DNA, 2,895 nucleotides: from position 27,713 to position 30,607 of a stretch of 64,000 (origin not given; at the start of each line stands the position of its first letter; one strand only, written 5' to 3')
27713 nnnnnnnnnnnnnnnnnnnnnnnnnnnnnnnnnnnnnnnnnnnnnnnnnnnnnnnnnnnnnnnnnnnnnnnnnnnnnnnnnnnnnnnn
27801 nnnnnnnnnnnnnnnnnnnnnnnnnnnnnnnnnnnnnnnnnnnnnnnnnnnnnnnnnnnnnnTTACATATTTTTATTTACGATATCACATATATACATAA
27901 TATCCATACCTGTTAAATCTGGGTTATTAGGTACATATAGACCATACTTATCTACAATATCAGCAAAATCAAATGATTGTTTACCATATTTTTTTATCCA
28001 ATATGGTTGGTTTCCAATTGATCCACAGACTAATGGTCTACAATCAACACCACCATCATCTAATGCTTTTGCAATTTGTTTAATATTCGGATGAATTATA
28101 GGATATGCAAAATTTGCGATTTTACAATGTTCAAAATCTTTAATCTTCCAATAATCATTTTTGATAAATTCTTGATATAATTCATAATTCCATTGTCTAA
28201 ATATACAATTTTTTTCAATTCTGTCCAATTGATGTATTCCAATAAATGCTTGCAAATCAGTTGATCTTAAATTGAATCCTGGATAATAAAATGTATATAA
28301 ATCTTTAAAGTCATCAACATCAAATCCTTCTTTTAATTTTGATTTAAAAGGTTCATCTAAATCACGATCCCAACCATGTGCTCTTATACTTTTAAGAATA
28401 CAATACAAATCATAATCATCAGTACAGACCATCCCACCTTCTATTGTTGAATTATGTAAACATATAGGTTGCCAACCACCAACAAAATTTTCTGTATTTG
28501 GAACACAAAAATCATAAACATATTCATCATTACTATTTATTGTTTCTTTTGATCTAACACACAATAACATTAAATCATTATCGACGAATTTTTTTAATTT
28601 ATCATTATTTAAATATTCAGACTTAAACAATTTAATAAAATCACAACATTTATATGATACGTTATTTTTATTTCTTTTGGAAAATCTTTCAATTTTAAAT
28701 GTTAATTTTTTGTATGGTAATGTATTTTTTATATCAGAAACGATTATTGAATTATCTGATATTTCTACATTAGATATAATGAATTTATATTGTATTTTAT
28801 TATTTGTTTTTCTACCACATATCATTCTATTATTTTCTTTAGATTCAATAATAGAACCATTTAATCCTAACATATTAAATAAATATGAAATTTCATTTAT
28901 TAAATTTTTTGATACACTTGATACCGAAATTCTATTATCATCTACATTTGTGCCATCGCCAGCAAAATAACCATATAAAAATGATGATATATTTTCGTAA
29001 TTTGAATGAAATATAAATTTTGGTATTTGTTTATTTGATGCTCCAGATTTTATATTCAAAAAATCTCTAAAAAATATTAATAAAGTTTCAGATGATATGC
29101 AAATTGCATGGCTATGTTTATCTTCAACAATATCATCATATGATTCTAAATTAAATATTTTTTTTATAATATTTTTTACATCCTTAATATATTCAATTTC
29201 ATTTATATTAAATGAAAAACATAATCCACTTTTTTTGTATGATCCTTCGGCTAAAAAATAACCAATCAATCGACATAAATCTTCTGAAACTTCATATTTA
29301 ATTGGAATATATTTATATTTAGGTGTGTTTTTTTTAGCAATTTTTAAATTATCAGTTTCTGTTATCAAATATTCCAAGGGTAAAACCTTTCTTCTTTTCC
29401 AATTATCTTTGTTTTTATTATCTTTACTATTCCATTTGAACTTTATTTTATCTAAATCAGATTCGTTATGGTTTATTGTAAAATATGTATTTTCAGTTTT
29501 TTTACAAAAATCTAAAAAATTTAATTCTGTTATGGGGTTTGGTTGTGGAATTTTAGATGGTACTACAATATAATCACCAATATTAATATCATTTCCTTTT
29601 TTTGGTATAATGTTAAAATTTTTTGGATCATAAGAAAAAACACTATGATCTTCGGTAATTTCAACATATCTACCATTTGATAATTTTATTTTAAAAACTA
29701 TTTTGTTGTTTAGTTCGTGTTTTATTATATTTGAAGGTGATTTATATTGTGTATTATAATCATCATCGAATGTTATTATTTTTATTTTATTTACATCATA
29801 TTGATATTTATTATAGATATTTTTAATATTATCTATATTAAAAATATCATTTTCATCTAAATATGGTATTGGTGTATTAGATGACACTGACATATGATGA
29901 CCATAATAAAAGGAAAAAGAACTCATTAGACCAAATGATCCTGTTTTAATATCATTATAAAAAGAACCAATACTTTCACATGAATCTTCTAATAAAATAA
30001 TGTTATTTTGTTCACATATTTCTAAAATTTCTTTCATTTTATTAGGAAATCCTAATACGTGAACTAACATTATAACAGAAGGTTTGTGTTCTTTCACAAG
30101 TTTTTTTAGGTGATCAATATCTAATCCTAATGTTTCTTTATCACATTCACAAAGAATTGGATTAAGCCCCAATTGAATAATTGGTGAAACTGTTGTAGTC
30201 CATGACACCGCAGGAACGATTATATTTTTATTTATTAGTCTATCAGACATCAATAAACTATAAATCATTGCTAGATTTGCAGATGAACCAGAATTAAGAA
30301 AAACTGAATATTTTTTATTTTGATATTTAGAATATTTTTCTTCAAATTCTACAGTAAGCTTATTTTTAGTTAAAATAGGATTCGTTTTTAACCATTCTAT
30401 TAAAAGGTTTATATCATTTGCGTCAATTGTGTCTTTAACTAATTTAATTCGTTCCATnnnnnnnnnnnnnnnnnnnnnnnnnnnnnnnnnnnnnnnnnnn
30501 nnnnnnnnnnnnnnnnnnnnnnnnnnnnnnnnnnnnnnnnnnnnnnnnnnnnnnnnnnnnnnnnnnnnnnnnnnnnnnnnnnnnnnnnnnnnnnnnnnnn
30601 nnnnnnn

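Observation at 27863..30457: Intein with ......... homing endonuclease inserted at the active site of a ColD-type (His-for-Lys) PLP sugar dehydratase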

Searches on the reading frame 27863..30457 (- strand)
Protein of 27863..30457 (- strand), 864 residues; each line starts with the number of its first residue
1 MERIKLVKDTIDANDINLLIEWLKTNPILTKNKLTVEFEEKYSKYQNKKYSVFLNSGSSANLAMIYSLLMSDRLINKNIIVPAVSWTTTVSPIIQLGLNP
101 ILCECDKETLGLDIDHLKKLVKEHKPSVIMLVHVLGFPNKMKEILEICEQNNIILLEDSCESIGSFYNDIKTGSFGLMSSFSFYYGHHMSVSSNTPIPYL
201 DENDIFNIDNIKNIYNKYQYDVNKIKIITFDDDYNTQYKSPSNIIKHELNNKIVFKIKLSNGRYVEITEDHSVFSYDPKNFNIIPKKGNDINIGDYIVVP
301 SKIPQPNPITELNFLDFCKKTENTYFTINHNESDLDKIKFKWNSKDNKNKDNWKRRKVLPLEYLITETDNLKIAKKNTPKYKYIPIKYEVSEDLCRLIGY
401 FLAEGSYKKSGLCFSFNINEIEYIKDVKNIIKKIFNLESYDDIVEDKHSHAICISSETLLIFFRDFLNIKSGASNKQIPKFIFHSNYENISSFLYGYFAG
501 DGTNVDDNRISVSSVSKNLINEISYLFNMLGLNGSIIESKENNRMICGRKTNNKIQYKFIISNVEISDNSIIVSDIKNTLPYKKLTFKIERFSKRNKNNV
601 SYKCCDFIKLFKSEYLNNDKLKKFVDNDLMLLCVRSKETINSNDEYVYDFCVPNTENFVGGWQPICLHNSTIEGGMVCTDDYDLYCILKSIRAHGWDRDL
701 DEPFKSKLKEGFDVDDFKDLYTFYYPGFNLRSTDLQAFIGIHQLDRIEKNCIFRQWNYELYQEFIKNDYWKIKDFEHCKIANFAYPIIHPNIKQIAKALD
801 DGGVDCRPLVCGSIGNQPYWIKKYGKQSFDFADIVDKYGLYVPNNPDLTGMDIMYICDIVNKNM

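Call 3: search_protein_families(library=pfam, proteins=[window:27863-30457:-], max_evalue=0.1)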
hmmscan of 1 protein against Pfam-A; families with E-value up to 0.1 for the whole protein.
window:27863-30457:- (864 aa): 7 families
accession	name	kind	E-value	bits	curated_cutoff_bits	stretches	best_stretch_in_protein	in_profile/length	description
PF01041.23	DegT_DnrJ_EryC1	-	1.7e-54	185.8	19.8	2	11-190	3-177/360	DegT/DnrJ/EryC1/StrS aminotransferase family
PF14890.11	Intein_splicing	-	6.4e-17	62.2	35.8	1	210-669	11-155/155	Intein splicing domain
PF14528.11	LAGLIDADG_3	-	3.8e-11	43.5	22.5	1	490-544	3-61/82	LAGLIDADG-like domain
PF05204.19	Hom_end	-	1.5e-05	25.5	21.1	1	477-570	1-93/110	Homing endonuclease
PF00155.27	Aminotran_1_2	-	0.00033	20.4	19.7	1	31-156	40-183/361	Aminotransferase class I and II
PF00266.25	Aminotran_5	-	0.058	12.8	21.5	1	52-171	65-188/371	Aminotransferase class-V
PF01212.27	Beta_elim_lyase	-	0.068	12.9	27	0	33-160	32-170/288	Beta-eliminating lyase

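Call 4: search_protein_families(library=ncbifam, proteins=[window:27863-30457:-], max_evalue=0.1)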
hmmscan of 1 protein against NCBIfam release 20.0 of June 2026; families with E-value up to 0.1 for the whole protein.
window:27863-30457:- (864 aa): 21 families
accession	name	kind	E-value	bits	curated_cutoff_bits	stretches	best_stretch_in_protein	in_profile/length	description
NF011936.0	PRK15407.1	equivalog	8.7e-53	179.6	423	2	4-192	37-228/440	lipopolysaccharide biosynthesis protein RfbH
TIGR03588.1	PseC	equivalog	1.8e-42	145.6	423.5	2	8-184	6-183/380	UDP-4-amino-4,6-dideoxy-N-acetyl-beta-L-altrosamine transaminase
TIGR04181.1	NHT_00031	hypoth_equivalog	1.3e-34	119.7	420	2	4-183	1-192/359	LegC family aminotransferase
NF011303.0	PRK14715.1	equivalog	2e-29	101.4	1585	1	215-657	933-1365/1627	DNA-directed DNA polymerase II large subunit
NF011491.0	PRK14898.1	equivalog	5.8e-29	100.7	783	2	224-554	123-402/860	DNA-directed RNA polymerase subunit A''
NF045703.1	rSAM_Tes_intein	exception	1.8e-28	98.9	1700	1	213-541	193-517/1040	tetraether lipid synthase Tes, intein-containing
NF008658.2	PRK11658.1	equivalog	9e-22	77.2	631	2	5-190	6-185/379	UDP-4-amino-4-deoxy-L-arabinose aminotransferase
TIGR04427.1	PLP_DesI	equivalog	6.6e-20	71.6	650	1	19-185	37-198/390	dTDP-4-dehydro-6-deoxyglucose aminotransferase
NF008687.0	PRK11706.1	equivalog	1.1e-17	63.9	375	1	17-184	15-178/375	dTDP-4-amino-4,6-dideoxygalactose transaminase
TIGR02379.1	ECA_wecE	subfamily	3.9e-10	39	434.85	1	56-186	53-180/376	dTDP-4-amino-4,6-dideoxy-D-glucose transaminase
TIGR01445.1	intein_Nterm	domain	2.6e-09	38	24.5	1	191-274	2-82/83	intein N-terminal splicing region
NF006207.0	PRK08332.1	equivalog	3.3e-08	31.2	2400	1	390-546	1001-1153/1684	vitamin B12-dependent ribonucleotide reductase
NF005852.0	PRK07773.1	equivalog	1e-06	27.3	780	0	475-541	597-669/886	replicative DNA helicase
NF011302.0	PRK14714.1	equivalog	7.4e-06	23.8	1791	1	209-332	965-1087/1350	DNA-directed DNA polymerase II large subunit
NF000586.1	PRK00011.1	subfamily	4.9e-05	22.3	335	1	52-160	82-192/404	serine hydroxymethyltransferase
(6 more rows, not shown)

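Call 9: find_homologous_proteins(query=window:27866-30457:-, max_evalue=1e-10)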
Query window:27866-30457:- (864 aa): 96 proteins with E <= 1e-10 among 8000 candidates.
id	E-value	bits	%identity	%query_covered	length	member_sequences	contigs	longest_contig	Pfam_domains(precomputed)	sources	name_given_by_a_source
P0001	0.0e+0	1413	73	100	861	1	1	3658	PF14528.12,PF01041.24,PF14890.12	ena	-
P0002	0.0e+0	1285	66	100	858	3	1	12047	PF14528.12,PF01041.24,PF14890.12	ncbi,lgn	-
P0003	0.0e+0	1278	67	100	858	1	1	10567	PF14528.12,PF01041.24,PF14890.12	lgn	-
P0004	0.0e+0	1219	63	100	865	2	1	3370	PF14528.12,PF01041.24,PF14890.12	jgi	-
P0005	0.0e+0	1142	60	99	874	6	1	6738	PF14528.12,PF01041.24,PF14890.12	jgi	-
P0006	0.0e+0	1126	61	99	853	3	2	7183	PF14528.12,PF01041.24,PF14890.12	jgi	jgi:dTDP-4-amino-4,6-dideoxygalactose transaminase/intein/homing endonuclease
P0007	0.0e+0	1121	59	100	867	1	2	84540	PF14528.12,PF01041.24,PF14890.12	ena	-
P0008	0.0e+0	1106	61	99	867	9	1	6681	PF14528.12,PF01041.24,PF14890.12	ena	-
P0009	0.0e+0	1090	56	99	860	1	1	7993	PF14528.12,PF01041.24,PF14890.12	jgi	-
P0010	0.0e+0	1068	58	99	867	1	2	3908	PF14528.12,PF01041.24,PF14890.12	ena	-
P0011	0.0e+0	1018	55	99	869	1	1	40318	PF14528.12,PF01041.24,PF14890.12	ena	-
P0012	1.0e-291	988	55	99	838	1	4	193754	PF14528.12,PF01041.24,PF14890.12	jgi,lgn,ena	-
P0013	1.5e-246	839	73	61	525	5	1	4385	PF14528.12,PF01041.24,PF14890.12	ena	-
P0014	4.2e-236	804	46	99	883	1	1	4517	PF14528.12,PF01041.24,PF14890.12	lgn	-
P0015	2.7e-233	795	46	99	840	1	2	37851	PF14528.12,PF01041.24,PF14890.12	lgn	-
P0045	6.6e-115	403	33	96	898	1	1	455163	PF14528.12,PF01041.24,PF14890.12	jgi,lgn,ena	jgi:dTDP-4-amino-4,6-dideoxygalactose transaminase/intein/homing endonuclease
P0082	5.8e-19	86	32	10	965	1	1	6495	PF02878.23,PF14528.12,PF02879.23,PF02880.23,PF14890.12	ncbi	-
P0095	6.9e-11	59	26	33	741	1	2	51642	PF00984.25,PF14528.12,PF03721.21,PF14890.12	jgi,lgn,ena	-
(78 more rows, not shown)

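Call 15: find_related_loci(query=window:27866-30457:-, collection=viral_contigs, flank=8000)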
Query window:27866-30457:- (864 aa) in viral_contigs; peptide patterns used: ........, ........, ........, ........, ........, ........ (x = any residue, [..] = any of these).
17 stretches matched a pattern; 12 encode a relative of the query (tblastn E <= 1e-3); 12 distinct loci.
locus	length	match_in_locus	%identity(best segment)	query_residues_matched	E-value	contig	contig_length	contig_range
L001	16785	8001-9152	83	1-864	3e-98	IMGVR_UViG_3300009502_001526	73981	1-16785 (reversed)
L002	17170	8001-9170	70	3-862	6e-81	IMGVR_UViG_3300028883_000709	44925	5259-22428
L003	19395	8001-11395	63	1-864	3e-73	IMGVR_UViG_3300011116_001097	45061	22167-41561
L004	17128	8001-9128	64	4-861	2e-72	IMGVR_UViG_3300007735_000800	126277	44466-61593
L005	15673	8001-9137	65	4-864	4e-71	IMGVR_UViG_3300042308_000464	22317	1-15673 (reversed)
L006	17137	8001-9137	65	4-864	4e-71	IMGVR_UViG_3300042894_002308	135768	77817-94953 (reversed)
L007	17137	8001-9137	65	4-864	4e-71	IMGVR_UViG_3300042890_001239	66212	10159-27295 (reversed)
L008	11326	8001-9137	64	4-864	7e-71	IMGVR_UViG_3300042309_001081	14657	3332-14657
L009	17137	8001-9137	64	4-864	8e-71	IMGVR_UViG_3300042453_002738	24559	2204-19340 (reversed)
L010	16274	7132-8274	61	2-864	5e-70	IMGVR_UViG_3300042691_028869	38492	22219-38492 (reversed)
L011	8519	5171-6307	63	4-864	1e-69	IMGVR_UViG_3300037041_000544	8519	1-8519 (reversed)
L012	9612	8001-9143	61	2-864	5e-70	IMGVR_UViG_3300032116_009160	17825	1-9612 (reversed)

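Call 30: find_encoding_contigs(protein=P0012, flank=10000, max_places=2)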
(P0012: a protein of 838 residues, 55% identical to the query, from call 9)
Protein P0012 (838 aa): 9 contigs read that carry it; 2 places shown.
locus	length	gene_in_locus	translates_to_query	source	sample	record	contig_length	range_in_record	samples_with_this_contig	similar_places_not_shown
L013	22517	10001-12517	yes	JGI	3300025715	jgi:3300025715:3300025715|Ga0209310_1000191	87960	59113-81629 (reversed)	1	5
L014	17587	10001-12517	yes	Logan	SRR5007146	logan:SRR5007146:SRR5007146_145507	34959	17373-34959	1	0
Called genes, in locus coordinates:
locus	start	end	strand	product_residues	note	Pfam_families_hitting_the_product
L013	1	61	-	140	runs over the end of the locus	PF00535:Glycos_transf_2, PF10111:Glyco_tranf_2_2, PF13641:Glyco_tranf_2_3 (weak)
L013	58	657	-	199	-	-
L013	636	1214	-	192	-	PF02698:DUF218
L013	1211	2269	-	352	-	PF03102:NeuB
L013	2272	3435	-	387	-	PF01041:DegT_DnrJ_EryC1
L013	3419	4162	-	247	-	PF02348:CTP_transf_3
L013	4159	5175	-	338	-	PF01073:3Beta_HSD, PF01370:Epimerase, PF02719:Polysacc_synt_2, PF04321:RmlD_sub_bind (weak), PF07993:NAD_binding_4 (faint), PF16363:GDP_Man_Dehyd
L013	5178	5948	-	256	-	PF01973:MptE-like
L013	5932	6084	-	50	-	-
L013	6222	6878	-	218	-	-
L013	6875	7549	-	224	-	-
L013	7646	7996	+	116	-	-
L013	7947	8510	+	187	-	-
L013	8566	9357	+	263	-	-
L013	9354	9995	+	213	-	PF02357:NusG, PF00467:KOW (weak)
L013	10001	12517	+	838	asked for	PF01041:DegT_DnrJ_EryC1, PF14890:Intein_splicing, PF14528:LAGLIDADG_3 (weak), PF01041:DegT_DnrJ_EryC1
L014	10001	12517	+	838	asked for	PF01041:DegT_DnrJ_EryC1, PF14890:Intein_splicing, PF14528:LAGLIDADG_3 (weak), PF01041:DegT_DnrJ_EryC1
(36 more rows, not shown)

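Call 31: find_encoding_contigs(protein=P0045, flank=10000, max_places=2)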
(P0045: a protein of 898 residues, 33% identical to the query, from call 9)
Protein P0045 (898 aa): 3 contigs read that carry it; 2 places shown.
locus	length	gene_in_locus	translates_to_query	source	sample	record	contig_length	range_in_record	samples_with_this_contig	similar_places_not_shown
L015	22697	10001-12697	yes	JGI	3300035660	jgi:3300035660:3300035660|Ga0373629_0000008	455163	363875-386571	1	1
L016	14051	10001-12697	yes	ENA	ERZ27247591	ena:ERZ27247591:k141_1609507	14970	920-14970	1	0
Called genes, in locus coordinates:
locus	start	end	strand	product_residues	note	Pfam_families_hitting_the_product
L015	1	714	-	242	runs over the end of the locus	PF00984:UDPG_MGDP_dh (weak)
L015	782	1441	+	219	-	-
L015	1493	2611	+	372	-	PF13439:Glyco_transf_4, PF13579:Glyco_trans_4_4, PF20706:GT4-conflict, PF00534:Glycos_transf_1, PF13692:Glyco_trans_1_4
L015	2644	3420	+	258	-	PF00483:NTP_transferase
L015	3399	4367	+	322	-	PF00106:adh_short (faint), PF04321:RmlD_sub_bind, PF01073:3Beta_HSD, PF01370:Epimerase, PF02719:Polysacc_synt_2, PF07993:NAD_binding_4, PF16363:GDP_Man_Dehyd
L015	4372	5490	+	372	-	PF00155:Aminotran_1_2, PF00266:Aminotran_5 (weak), PF01041:DegT_DnrJ_EryC1, PF01212:Beta_elim_lyase (faint)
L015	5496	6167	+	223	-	PF13302:Acetyltransf_3, PF00583:Acetyltransf_1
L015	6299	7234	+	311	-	PF01073:3Beta_HSD, PF01370:Epimerase, PF02719:Polysacc_synt_2, PF04321:RmlD_sub_bind, PF07993:NAD_binding_4, PF16363:GDP_Man_Dehyd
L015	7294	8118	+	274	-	PF00456:Transketolase_N, PF00676:E1_dh (weak), PF13292:DXP_synthase_N (weak)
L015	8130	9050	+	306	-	PF02779:Transket_pyr, PF02780:Transketolase_C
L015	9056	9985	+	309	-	PF00535:Glycos_transf_2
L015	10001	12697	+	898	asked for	PF01041:DegT_DnrJ_EryC1, PF14890:Intein_splicing, PF14528:LAGLIDADG_3, PF01041:DegT_DnrJ_EryC1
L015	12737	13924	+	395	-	PF01041:DegT_DnrJ_EryC1, PF01053:Cys_Met_Meta_PP (weak)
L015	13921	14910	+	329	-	PF01073:3Beta_HSD, PF01370:Epimerase, PF02719:Polysacc_synt_2 (faint), PF07993:NAD_binding_4 (weak), PF13460:NAD_binding_10, PF16363:GDP_Man_Dehyd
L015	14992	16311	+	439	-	PF13231:PMT_2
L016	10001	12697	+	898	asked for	PF01041:DegT_DnrJ_EryC1, PF14890:Intein_splicing, PF14528:LAGLIDADG_3, PF01041:DegT_DnrJ_EryC1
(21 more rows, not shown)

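Call 38: find_encoding_contigs(protein=P0007, flank=10000, max_places=1)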
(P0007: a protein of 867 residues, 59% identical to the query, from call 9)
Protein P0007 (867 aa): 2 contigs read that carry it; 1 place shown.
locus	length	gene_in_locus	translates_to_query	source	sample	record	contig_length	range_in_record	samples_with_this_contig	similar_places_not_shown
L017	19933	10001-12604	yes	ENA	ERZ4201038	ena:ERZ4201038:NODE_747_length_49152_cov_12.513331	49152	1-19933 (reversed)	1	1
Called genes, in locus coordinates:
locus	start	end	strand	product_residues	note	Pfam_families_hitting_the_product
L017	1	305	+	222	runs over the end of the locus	-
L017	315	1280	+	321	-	-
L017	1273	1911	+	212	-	PF27674:DUF8361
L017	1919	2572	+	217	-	-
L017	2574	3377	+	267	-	-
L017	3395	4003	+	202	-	PF05050:Methyltransf_21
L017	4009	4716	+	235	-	-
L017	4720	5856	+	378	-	PF13489:Methyltransf_23, PF08484:Methyltransf_14 (weak)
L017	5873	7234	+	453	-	PF00702:Hydrolase, PF13419:HAD_2, PF00483:NTP_transferase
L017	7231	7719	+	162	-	-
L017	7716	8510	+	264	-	PF01370:Epimerase, PF16363:GDP_Man_Dehyd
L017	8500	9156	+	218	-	PF01755:Glyco_transf_25 (weak)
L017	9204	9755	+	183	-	PF02357:NusG, PF00467:KOW (faint)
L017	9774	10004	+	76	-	-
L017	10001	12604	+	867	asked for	PF01041:DegT_DnrJ_EryC1, PF14890:Intein_splicing, PF14528:LAGLIDADG_3 (weak), PF01041:DegT_DnrJ_EryC1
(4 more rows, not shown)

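Call 39: find_encoding_contigs(protein=P0002, flank=10000, max_places=1)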
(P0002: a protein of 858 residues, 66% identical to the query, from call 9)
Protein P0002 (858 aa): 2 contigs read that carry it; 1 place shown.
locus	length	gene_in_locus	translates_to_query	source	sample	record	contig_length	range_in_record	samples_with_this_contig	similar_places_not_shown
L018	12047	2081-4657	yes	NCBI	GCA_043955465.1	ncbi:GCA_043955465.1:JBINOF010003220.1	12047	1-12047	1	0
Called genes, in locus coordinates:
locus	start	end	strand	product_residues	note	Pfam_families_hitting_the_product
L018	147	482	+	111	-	-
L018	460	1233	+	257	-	-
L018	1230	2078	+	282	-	-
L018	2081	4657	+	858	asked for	PF01041:DegT_DnrJ_EryC1, PF14890:Intein_splicing, PF14528:LAGLIDADG_3, PF01041:DegT_DnrJ_EryC1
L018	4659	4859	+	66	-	-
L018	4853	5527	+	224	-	-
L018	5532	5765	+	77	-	-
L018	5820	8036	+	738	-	PF01370:Epimerase, PF02719:Polysacc_synt_2 (weak), PF04321:RmlD_sub_bind, PF16363:GDP_Man_Dehyd, PF14528:LAGLIDADG_3 (faint), PF01370:Epimerase (weak), PF16363:GDP_Man_Dehyd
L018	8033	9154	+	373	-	-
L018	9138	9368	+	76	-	-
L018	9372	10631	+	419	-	PF00438:S-AdoMet_synt_N, PF02772:S-AdoMet_synt_M, PF02773:S-AdoMet_synt_C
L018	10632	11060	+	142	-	-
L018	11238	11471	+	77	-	-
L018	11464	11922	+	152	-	-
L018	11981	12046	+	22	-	?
